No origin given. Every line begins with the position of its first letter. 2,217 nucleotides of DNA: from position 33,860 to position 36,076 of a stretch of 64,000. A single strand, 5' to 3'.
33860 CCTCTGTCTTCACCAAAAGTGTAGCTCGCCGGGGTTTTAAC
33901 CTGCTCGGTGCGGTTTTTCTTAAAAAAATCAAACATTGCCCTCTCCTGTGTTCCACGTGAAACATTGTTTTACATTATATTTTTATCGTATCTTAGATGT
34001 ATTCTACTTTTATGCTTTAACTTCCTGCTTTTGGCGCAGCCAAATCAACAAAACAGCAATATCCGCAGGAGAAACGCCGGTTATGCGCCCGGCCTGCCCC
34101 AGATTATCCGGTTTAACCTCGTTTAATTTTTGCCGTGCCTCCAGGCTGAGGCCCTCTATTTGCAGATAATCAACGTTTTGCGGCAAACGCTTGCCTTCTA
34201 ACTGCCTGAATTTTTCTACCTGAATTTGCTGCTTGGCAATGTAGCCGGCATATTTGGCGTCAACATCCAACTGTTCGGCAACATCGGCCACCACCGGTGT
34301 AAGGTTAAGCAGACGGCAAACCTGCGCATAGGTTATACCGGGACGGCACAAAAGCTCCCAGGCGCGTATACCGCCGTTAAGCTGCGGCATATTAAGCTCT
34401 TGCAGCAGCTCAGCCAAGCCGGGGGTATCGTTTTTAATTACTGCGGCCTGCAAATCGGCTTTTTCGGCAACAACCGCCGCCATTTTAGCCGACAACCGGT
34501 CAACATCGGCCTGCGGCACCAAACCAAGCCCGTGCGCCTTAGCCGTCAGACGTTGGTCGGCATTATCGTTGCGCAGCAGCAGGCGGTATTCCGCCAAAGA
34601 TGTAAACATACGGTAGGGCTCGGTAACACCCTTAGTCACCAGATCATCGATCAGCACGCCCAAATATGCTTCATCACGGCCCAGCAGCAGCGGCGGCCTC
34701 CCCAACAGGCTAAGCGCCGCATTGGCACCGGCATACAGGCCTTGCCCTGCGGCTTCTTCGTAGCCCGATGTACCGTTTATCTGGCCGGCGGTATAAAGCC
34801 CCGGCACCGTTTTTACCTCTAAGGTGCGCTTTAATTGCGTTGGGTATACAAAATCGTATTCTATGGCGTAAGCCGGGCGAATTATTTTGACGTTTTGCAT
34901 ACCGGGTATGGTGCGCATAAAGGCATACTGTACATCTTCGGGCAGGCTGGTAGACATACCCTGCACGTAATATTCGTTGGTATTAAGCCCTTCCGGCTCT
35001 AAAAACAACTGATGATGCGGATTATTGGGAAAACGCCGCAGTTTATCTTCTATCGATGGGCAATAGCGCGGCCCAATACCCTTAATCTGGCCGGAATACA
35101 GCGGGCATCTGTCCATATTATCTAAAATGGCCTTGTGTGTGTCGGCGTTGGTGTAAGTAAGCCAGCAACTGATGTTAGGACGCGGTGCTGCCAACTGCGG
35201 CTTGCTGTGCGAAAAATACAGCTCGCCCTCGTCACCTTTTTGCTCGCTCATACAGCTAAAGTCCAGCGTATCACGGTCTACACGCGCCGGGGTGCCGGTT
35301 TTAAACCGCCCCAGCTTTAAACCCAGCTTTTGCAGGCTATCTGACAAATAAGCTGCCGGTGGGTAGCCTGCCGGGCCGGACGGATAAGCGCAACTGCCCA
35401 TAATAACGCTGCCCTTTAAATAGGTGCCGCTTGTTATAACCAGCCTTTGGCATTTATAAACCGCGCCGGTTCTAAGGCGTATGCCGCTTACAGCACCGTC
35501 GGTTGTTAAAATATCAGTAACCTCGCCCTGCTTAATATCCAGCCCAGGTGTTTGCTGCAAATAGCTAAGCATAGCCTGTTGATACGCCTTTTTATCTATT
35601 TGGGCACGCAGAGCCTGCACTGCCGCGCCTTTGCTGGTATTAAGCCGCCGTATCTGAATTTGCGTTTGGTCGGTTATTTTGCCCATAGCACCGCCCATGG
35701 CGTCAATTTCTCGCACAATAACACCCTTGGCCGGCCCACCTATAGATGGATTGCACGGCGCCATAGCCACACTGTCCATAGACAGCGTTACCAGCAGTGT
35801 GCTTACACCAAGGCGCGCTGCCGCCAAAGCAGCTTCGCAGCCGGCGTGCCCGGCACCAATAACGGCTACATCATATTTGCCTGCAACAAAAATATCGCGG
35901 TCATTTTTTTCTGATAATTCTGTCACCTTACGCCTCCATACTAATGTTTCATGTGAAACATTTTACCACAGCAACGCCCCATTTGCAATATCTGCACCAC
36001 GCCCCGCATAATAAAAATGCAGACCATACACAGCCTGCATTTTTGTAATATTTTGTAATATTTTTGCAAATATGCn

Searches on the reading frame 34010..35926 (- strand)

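Call 62: search_protein_families(library=pfam, proteins=[window:34010-35926:-])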
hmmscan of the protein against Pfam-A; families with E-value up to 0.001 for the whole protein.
window:34010-35926:- (638 aa): 8 families
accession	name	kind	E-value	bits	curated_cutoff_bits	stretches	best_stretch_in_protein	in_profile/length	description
PF01134.28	GIDA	-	8.3e-160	532.6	22.1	1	19-410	1-390/391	Glucose inhibited division protein A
PF13932.14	SAM_GIDA_C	-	3.7e-25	88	27.1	1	571-627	1-57/57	tRNA modifying enzyme MnmG/GidA C-terminal helical bundle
PF21680.2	GIDA_C_1st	-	7e-15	56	24.7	1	474-567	3-96/96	tRNA modifying enzyme MnmG/GidA C-terminal helical domain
PF12831.13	FAD_oxidored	-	1.4e-06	28.4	27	1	19-153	1-128/416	FAD dependent oxidoreductase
PF07992.20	Pyr_redox_2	-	2.6e-06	27.5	26.1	1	18-167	1-108/291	Pyridine nucleotide-disulphide oxidoreductase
PF01266.30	DAO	-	5.1e-05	23.4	27.9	0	98-171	134-207/353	FAD dependent oxidoreductase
PF00890.30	FAD_binding_2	-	0.00013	21.8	20.4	1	19-48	1-30/414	FAD binding domain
PF03486.20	HI0933_like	-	0.0008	19.4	50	0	19-46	2-29/244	HI0933-like protein Rossmann domain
